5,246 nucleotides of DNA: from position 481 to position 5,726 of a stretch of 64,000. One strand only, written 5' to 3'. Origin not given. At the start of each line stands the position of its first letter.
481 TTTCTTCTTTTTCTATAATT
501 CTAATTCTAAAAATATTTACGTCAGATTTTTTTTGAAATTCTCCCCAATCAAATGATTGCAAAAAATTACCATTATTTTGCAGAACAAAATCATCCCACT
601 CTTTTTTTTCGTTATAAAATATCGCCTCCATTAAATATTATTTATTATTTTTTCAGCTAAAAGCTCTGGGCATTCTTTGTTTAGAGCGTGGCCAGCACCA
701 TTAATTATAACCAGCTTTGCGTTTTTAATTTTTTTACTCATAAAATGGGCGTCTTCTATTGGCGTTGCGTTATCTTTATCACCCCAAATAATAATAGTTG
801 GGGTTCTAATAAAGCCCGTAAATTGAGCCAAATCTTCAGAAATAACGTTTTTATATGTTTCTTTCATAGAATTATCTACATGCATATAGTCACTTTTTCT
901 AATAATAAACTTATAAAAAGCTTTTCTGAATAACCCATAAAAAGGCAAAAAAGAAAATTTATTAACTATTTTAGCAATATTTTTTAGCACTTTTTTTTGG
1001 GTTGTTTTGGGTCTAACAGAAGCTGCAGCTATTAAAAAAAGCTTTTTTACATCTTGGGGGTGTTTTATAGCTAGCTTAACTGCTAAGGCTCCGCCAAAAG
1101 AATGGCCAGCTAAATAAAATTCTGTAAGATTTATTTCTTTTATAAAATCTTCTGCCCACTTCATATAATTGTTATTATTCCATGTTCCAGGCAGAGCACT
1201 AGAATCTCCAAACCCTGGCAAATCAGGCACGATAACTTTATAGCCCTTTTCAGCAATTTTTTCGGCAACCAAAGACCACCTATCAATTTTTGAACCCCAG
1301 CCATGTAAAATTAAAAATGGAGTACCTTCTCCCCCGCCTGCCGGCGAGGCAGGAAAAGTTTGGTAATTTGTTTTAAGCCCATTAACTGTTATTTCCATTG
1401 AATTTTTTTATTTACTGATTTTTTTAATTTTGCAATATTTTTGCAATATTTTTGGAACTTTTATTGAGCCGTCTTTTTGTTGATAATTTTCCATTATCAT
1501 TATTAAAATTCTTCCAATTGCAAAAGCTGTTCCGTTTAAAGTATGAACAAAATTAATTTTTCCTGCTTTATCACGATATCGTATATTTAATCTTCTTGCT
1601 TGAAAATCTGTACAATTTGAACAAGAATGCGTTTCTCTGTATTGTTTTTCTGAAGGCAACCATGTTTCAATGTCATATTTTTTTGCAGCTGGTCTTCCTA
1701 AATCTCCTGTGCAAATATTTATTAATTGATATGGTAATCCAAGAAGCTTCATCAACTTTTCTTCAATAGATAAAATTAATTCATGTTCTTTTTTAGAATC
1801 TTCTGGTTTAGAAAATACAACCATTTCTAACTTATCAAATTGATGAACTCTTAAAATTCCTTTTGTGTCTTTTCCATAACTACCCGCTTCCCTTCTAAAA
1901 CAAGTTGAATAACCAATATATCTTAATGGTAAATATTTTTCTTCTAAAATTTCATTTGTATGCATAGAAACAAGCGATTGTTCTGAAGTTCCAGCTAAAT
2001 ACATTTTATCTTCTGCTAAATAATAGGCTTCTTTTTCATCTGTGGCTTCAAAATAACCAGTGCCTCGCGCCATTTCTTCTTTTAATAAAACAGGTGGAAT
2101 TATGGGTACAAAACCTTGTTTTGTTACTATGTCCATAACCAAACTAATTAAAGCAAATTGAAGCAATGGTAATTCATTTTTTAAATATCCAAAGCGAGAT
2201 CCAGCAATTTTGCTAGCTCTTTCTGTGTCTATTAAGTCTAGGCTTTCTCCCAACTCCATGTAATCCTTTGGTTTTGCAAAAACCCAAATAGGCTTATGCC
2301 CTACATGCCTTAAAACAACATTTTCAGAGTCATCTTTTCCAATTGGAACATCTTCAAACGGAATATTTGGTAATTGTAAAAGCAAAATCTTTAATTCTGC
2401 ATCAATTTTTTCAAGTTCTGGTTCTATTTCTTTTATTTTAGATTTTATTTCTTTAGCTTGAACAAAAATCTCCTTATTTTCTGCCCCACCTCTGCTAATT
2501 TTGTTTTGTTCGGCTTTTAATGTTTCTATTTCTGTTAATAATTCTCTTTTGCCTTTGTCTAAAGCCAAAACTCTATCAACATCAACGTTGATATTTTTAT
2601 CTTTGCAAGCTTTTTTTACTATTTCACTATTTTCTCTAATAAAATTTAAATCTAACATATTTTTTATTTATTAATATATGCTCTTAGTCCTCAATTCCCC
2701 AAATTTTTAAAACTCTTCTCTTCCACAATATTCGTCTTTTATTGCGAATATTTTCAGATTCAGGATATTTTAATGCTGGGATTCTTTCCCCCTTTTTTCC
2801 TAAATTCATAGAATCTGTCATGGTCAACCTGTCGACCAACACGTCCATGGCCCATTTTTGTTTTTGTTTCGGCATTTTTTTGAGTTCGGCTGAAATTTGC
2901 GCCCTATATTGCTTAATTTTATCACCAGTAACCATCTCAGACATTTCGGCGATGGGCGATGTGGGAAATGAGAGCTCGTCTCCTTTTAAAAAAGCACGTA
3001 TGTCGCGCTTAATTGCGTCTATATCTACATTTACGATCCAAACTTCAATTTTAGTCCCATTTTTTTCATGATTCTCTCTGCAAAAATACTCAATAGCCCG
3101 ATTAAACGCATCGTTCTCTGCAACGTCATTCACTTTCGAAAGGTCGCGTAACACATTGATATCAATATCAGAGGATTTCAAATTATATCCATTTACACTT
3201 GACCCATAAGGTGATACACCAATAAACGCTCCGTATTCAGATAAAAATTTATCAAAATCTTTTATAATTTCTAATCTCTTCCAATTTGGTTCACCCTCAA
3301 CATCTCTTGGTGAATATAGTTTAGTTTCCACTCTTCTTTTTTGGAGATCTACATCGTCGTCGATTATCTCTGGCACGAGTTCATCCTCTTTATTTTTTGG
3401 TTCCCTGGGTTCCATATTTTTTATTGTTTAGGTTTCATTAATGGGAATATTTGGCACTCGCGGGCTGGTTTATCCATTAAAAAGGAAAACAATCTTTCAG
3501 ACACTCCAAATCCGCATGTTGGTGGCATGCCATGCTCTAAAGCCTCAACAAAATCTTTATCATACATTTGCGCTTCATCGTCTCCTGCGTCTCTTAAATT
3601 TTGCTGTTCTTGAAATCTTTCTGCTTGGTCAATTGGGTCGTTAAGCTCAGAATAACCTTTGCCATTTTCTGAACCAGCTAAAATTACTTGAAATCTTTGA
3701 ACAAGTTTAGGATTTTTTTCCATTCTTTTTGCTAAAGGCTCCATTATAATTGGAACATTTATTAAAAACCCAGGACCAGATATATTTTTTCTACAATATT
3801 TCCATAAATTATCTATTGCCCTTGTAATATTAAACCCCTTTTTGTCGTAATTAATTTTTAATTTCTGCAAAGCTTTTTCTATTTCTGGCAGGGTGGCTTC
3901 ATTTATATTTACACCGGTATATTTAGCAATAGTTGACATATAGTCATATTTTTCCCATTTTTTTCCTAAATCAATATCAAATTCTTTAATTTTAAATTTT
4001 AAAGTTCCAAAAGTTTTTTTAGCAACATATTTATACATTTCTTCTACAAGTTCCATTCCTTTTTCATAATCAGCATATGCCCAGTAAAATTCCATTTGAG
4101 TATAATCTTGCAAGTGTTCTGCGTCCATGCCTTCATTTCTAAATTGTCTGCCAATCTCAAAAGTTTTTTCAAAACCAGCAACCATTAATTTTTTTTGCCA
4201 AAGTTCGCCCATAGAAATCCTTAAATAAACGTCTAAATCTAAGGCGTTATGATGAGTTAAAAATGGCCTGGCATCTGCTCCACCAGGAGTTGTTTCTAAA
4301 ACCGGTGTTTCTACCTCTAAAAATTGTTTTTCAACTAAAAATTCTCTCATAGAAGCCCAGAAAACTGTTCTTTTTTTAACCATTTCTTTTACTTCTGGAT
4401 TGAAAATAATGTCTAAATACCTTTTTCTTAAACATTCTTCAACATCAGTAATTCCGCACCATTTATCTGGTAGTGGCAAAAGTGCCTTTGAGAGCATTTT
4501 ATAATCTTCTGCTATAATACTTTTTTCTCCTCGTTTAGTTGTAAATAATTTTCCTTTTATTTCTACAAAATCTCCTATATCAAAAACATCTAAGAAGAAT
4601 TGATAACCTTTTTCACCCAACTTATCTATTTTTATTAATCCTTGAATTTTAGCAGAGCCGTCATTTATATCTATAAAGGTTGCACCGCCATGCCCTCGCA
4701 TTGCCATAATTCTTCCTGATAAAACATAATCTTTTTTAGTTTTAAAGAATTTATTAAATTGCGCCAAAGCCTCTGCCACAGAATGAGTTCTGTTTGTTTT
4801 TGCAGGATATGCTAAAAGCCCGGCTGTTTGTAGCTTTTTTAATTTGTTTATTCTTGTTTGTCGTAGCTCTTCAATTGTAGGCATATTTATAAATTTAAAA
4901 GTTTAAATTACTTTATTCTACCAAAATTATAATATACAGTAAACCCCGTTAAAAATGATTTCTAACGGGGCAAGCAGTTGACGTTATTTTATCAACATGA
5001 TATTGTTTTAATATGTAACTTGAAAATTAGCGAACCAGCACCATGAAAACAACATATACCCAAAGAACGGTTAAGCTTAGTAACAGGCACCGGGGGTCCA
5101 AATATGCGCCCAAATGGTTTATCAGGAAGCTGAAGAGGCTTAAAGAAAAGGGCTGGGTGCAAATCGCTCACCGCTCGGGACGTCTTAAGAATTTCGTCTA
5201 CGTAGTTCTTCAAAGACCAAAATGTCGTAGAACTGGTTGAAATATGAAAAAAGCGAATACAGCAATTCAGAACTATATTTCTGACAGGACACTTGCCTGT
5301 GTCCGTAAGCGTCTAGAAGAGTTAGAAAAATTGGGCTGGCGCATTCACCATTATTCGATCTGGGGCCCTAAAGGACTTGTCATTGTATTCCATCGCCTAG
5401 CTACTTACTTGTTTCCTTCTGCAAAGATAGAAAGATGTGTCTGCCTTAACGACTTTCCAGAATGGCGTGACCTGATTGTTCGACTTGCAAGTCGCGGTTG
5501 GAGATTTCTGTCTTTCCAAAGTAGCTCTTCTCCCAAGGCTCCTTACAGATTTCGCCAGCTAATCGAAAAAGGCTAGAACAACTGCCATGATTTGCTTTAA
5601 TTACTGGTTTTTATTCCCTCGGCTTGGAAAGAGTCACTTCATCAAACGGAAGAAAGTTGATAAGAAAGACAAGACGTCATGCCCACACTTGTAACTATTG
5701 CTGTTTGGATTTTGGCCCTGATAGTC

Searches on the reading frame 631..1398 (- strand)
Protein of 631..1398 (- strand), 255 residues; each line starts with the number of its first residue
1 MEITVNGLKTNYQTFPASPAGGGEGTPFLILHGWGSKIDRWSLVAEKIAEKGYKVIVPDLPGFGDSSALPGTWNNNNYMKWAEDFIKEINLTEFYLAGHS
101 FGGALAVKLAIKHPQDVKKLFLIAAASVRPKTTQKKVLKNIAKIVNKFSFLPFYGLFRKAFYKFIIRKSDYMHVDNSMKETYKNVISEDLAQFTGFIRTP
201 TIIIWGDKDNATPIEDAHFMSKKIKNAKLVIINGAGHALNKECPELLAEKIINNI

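Call 85: search_protein_families(library=pfam, proteins=[window:631-1398:-], max_evalue=0.001)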
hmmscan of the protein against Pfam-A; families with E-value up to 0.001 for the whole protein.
window:631-1398:- (255 aa): 10 families
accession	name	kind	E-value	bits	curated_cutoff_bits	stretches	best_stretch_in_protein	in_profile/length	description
PF00561.26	Abhydrolase_1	-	3.3e-31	109.2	25.8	2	27-129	2-108/245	alpha/beta hydrolase fold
PF12146.15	Hydrolase_4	-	7.9e-22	78.2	27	1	29-242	8-237/239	Serine aminopeptidase, S33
PF12697.13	Abhydrolase_6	-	2.1e-18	68.3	26.3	1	29-249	2-216/217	Alpha/beta hydrolase family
PF12695.13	Abhydrolase_5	-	1.6e-11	44.7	27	1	39-130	13-94/164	Alpha/beta hydrolase family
PF01738.24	DLH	-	3.5e-08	33.8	21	0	33-60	22-49/217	Dienelactone hydrolase family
PF06821.19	Ser_hydrolase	-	7.9e-08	32.8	22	1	73-145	34-110/172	Serine hydrolase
PF07224.18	Chlorophyllase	-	2.7e-05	23.6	26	1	18-144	35-166/301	Chlorophyllase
PF08386.16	Abhydrolase_4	-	4.5e-05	24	21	1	199-239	35-75/103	TAP-like protein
PF00326.27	Peptidase_S9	-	0.00037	20.5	22.6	0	49-115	11-87/213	Prolyl oligopeptidase family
PF20434.5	BD-FAE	-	0.00051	20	26.8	1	89-223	86-214/215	BD-FAE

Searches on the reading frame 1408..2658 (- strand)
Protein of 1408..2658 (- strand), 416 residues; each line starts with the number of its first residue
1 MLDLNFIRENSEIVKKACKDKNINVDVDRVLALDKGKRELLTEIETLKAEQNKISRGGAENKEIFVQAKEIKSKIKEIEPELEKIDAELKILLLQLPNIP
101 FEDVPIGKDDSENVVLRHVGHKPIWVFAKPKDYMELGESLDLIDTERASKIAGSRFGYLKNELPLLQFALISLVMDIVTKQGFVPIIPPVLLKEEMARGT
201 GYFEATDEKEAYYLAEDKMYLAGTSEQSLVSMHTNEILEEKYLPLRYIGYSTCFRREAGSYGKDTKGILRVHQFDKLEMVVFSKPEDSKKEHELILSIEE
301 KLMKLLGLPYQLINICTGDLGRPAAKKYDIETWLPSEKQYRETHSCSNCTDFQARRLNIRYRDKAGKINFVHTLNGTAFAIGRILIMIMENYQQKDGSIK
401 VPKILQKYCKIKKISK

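Call 85: search_protein_families(library=pfam, proteins=[window:1408-2658:-], max_evalue=0.001)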
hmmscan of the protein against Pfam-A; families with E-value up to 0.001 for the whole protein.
window:1408-2658:- (416 aa): 2 families
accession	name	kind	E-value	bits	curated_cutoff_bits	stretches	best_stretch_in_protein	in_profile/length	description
PF00587.30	tRNA-synt_2b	-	6.6e-41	140.8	29.3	1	216-392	8-179/179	tRNA synthetase class II core domain (G, H, P, S and T)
PF02403.27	Seryl_tRNA_N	-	6.3e-21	75.1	28.2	1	1-100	1-108/108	Seryl-tRNA synthetase N-terminal domain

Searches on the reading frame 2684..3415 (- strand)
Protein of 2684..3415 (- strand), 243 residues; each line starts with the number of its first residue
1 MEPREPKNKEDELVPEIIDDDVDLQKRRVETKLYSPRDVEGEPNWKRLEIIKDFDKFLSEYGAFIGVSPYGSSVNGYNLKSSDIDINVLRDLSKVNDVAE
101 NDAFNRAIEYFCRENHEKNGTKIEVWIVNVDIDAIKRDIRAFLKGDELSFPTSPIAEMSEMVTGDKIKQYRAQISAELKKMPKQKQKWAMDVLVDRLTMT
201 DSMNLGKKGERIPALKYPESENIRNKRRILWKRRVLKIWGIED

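Call 85: search_protein_families(library=pfam, proteins=[window:2684-3415:-], max_evalue=0.001)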
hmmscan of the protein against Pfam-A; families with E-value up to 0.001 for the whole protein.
window:2684-3415:- (243 aa): 1 family
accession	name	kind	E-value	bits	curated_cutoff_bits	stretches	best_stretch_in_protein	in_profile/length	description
PF22600.2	MTPAP-like_central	-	1.2e-06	29.1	27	1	37-120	12-92/139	Poly(A) RNA polymerase, mitochondrial-like, central palm domain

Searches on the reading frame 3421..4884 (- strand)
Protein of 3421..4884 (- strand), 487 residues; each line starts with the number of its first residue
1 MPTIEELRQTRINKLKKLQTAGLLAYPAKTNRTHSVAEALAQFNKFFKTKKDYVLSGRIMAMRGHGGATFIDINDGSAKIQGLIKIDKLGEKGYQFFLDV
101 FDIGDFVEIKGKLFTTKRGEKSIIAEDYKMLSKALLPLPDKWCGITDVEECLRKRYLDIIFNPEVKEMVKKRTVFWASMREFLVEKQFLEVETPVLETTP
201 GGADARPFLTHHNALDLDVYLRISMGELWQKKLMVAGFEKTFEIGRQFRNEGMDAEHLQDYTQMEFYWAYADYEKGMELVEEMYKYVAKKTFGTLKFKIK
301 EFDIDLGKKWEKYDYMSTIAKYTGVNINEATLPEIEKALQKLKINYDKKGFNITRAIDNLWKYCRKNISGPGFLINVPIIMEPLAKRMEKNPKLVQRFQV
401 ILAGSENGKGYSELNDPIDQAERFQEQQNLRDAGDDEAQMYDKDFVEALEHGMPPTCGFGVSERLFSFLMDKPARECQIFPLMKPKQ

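Call 85: search_protein_families(library=pfam, proteins=[window:3421-4884:-], max_evalue=0.001)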
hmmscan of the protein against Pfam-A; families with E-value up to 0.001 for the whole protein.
window:3421-4884:- (487 aa): 3 families
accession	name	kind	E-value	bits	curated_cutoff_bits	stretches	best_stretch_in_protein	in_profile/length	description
PF00152.25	tRNA-synt_2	-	1.6e-66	224.9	25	1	149-483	3-307/308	tRNA synthetases class II (D, K and N)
PF01336.31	tRNA_anti-codon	-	8.9e-14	51.6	27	1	54-131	2-75/75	OB-fold nucleic acid binding domain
PF01409.25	tRNA-synt_2d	-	3.6e-05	23.8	19.8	1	216-299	78-162/246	tRNA synthetases class II core domain (F)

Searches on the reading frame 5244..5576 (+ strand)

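Call 47: search_protein_families(library=pfam, proteins=[window:5244-5576:+], max_evalue=0.01)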
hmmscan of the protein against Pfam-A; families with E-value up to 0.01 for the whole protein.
window:5244-5576:+ (110 aa): 1 family
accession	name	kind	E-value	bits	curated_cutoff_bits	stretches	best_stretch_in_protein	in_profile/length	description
PF13783.11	DUF4177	-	0.0025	18.4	25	0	75-95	27-50/65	Domain of unknown function (DUF4177)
